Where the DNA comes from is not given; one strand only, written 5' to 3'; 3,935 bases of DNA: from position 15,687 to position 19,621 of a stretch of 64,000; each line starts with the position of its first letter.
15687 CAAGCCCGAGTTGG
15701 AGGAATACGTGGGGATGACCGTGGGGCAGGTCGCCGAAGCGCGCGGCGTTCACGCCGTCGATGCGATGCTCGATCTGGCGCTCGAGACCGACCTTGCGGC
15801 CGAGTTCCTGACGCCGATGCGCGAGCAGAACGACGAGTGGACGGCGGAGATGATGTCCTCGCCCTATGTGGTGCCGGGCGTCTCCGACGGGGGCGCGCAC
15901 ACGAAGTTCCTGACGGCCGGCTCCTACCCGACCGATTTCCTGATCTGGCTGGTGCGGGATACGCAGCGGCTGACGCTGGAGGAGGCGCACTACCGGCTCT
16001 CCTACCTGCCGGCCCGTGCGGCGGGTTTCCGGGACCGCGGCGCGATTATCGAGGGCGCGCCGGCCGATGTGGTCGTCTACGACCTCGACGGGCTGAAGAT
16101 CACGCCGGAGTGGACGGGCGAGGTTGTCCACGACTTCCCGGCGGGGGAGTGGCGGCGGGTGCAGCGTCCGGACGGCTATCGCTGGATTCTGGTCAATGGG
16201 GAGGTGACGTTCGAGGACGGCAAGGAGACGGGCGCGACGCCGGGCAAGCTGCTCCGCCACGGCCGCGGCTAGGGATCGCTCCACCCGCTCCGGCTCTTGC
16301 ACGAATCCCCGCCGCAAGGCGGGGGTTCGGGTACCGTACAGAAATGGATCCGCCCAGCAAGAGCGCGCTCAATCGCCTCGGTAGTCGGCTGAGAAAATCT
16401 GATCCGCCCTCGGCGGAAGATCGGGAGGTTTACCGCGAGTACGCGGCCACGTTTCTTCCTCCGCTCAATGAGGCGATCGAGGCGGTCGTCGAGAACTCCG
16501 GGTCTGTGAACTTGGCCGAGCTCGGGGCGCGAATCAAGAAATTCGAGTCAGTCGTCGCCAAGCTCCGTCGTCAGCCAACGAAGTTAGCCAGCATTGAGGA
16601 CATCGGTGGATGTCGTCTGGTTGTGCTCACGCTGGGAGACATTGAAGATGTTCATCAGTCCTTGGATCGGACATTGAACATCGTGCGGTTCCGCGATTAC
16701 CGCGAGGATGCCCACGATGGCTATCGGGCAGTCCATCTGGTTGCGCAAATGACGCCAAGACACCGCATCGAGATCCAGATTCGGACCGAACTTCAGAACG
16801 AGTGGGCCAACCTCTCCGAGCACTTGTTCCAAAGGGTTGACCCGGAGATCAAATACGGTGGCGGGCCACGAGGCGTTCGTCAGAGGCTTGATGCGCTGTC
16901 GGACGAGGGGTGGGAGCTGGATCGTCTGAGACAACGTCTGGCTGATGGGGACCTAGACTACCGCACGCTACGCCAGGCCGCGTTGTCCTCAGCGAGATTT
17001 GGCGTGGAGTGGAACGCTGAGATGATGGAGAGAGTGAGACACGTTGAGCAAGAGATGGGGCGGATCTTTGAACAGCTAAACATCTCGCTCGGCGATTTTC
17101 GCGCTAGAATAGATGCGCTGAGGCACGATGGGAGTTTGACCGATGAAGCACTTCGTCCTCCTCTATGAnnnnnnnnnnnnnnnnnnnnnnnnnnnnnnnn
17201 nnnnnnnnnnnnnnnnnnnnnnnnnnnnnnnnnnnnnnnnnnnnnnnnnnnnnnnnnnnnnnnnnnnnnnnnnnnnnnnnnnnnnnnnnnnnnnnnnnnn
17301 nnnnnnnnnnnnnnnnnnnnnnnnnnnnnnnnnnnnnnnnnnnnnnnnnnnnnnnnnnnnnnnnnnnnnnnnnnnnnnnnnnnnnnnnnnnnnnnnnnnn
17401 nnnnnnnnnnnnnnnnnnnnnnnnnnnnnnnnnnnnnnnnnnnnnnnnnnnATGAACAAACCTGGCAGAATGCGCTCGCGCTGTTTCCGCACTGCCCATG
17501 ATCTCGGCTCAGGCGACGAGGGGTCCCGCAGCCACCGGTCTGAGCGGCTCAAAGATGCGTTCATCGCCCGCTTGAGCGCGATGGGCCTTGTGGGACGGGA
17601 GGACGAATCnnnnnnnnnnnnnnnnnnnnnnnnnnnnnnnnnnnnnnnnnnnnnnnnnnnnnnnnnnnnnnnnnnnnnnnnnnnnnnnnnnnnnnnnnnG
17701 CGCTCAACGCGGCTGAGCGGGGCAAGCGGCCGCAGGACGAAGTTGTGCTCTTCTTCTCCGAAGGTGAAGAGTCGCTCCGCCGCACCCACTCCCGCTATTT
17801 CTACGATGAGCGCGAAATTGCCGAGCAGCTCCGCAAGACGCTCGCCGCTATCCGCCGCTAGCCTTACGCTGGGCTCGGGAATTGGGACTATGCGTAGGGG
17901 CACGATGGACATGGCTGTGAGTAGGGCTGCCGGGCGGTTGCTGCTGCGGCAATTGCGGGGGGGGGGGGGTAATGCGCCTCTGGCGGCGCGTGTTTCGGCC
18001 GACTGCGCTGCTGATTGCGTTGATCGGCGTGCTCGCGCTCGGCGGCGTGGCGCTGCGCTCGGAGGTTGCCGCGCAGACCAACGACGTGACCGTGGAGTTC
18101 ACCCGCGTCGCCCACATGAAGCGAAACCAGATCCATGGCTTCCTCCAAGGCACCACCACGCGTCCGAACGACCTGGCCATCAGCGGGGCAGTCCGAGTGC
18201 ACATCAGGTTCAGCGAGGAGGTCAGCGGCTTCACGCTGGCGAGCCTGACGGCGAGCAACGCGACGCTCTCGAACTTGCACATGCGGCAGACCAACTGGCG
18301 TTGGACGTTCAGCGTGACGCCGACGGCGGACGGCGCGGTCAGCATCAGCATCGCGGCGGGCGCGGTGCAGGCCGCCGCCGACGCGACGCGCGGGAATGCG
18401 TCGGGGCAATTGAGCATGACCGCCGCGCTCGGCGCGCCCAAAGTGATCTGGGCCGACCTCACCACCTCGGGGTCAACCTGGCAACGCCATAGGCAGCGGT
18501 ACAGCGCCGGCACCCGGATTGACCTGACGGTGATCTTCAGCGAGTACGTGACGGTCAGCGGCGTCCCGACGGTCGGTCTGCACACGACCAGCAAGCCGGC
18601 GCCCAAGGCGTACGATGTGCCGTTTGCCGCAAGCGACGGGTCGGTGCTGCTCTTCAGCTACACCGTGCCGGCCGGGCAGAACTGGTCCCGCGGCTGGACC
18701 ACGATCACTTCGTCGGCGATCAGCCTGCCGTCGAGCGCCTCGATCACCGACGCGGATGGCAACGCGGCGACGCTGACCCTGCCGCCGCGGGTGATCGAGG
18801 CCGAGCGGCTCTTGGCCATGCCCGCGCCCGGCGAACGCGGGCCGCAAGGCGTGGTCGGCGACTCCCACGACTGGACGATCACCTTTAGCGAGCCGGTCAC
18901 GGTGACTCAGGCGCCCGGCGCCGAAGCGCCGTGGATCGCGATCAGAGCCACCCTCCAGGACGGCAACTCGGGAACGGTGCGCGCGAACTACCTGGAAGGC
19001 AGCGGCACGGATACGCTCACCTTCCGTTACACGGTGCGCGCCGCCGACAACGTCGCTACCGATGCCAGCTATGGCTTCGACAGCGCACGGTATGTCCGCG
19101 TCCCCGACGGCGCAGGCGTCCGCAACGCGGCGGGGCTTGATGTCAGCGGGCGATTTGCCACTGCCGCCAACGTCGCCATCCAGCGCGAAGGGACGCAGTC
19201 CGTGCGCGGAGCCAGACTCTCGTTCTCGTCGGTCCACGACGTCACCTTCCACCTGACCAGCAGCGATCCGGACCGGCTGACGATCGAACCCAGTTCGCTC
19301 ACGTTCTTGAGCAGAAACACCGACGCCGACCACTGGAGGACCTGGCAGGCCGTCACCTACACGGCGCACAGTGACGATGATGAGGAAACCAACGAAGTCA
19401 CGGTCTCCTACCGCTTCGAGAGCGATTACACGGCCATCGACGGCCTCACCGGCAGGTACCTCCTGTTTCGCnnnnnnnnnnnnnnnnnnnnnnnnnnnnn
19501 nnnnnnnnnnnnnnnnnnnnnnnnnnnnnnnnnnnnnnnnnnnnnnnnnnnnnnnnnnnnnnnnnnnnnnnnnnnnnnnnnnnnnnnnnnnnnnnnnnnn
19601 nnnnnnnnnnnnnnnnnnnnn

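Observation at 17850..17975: Same leader plus G13 at giant surface-protein gene 2, but 2 nt shorter spacer puts leader and ORF out of frame (OFF or needs G12)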

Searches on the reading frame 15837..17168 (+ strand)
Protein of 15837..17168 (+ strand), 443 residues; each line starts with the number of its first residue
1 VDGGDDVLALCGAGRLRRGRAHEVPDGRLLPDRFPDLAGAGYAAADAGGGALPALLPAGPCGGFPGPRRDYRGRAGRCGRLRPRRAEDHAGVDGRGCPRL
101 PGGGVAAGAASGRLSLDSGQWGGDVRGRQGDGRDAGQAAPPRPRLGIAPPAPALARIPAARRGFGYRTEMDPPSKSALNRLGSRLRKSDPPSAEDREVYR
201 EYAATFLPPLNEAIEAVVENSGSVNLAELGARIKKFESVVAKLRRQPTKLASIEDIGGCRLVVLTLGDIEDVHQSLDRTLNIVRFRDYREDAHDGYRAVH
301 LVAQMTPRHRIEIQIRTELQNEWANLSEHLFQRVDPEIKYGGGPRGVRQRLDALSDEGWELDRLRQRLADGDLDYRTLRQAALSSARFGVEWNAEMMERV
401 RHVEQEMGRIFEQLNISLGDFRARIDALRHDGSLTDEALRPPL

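Call 8: search_protein_families(library=pfam, proteins=[window:15837-17168:+], max_evalue=0.01)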
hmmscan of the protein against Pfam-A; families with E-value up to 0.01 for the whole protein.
window:15837-17168:+ (443 aa): 1 family
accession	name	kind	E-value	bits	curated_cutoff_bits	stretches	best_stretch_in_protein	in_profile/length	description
PF04607.23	RelA_SpoT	-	4.6e-17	62.8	27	1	232-329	2-105/113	Region found in RelA / SpoT proteins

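Call 60: search_protein_families(library=ncbifam, proteins=[window:15837-17168:+], max_evalue=0.01)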
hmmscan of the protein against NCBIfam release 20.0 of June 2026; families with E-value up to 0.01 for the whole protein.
window:15837-17168:+ (443 aa): 2 families
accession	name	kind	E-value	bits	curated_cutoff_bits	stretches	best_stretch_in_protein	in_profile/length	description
NF053588.1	GTPPhKinYjbM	equivalog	5.4e-10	39.4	320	1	231-363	42-183/201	GTP diphosphokinase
TIGR00691.1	spoT_relA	subfamily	5.3e-06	25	499.2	1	211-325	192-307/687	RelA/SpoT family protein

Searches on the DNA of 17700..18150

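Call 45: search_rna_families(source=window, start=17700, end=18150, threshold=evalue, max_evalue=1)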
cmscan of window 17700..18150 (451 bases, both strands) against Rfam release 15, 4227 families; matches with E-value up to 1: 0.
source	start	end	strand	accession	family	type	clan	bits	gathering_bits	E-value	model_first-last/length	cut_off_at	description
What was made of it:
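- Tried and rejected: Rfam gave no match around the leader (call 45).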

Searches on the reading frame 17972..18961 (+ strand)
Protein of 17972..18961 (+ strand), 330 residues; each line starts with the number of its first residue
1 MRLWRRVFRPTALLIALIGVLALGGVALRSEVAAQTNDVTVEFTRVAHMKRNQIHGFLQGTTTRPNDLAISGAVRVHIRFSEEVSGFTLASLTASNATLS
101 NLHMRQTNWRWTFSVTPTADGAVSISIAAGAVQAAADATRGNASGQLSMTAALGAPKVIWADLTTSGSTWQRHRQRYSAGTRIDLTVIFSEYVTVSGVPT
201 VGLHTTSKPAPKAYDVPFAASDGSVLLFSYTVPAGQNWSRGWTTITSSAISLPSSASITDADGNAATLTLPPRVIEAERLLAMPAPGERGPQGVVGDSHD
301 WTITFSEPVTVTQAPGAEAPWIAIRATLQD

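Call 19: find_related_loci(query=A2, collection=genome_contigs, flank=6000)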
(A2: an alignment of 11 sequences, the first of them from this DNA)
Query A2 (330 aa) in genome_contigs; peptide patterns used: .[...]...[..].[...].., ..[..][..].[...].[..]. (x = any residue, [..] = any of these).
16 stretches matched a pattern; 3 encode a relative of the query (tblastn E <= 1e-3); 3 distinct loci.
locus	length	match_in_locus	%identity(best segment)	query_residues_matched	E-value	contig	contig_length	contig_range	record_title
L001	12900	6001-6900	42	36-325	1e-54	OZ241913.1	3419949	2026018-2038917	MAG: Dehalococcoidia bacterium isolate 665203e5-4de3-409e-b258-c822a43d9238 genome assembly, chromosome: 1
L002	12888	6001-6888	40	32-326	2e-51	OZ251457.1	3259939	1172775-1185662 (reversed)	MAG: Dehalococcoidia bacterium isolate 625aef2d-bb65-4528-802e-f9b0f5c04a3f genome assembly, chromosome: 1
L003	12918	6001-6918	38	28-325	4e-40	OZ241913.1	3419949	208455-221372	MAG: Dehalococcoidia bacterium isolate 665203e5-4de3-409e-b258-c822a43d9238 genome assembly, chromosome: 1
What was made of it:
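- Tried and rejected: The genome-collection scan returned only three loci (call 19).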

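Call 53: find_related_loci(query=A2, collection=metagenome_contigs, flank=1500)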
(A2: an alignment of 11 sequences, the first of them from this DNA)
Query A2 (330 aa) in metagenome_contigs; peptide patterns used: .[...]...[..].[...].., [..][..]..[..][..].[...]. (x = any residue, [..] = any of these).
83 stretches matched a pattern, but none encodes a relative of the query by tblastn (E <= 1e-3).

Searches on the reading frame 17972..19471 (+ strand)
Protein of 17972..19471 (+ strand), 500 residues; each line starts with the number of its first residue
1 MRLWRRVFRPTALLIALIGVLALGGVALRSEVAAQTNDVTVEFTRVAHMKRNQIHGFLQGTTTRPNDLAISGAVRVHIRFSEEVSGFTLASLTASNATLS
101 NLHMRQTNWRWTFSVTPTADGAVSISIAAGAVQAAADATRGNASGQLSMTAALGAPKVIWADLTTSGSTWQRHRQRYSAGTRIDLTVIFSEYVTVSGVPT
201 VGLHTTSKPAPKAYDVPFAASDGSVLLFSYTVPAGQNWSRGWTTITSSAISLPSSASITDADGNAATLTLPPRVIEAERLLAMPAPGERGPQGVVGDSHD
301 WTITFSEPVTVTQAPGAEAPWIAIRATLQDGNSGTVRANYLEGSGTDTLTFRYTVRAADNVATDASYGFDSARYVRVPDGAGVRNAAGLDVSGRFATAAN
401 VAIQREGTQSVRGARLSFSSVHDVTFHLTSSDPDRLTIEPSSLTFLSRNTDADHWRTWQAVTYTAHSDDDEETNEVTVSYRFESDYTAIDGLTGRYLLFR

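Call 77: search_protein_representatives(protein=window:17972-19471:+)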
Query: 500 residues. Proteins with E-value up to 0.001 (for the whole library): 2930; up to 1e-10: 1425; up to 1e-30: 347. The best 150 are listed.
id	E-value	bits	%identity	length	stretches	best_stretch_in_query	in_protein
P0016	1.2e-157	542.2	60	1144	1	8-500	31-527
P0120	1.3e-145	502.6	35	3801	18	70-270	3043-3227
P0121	1.6e-130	452.8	34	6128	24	152-360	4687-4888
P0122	5.4e-125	434.6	36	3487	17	66-367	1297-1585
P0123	2.1e-120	419.5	36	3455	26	69-153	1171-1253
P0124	8.0e-120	417.6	36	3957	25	67-159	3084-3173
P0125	1.2e-117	410.4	37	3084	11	17-269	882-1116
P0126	4.4e-115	401.9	36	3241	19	173-357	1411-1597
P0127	2.2e-112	393.0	34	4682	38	397-480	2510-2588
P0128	3.7e-111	389.0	38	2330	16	65-159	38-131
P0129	1.0e-107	377.6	44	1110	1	14-500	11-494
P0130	2.1e-106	373.3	38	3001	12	72-270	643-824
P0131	6.2e-104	365.2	32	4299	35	70-152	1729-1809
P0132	1.0e-103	364.4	33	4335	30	73-148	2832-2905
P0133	5.0e-103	362.2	35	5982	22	175-392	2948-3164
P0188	2.0e-66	241.5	41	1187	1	12-486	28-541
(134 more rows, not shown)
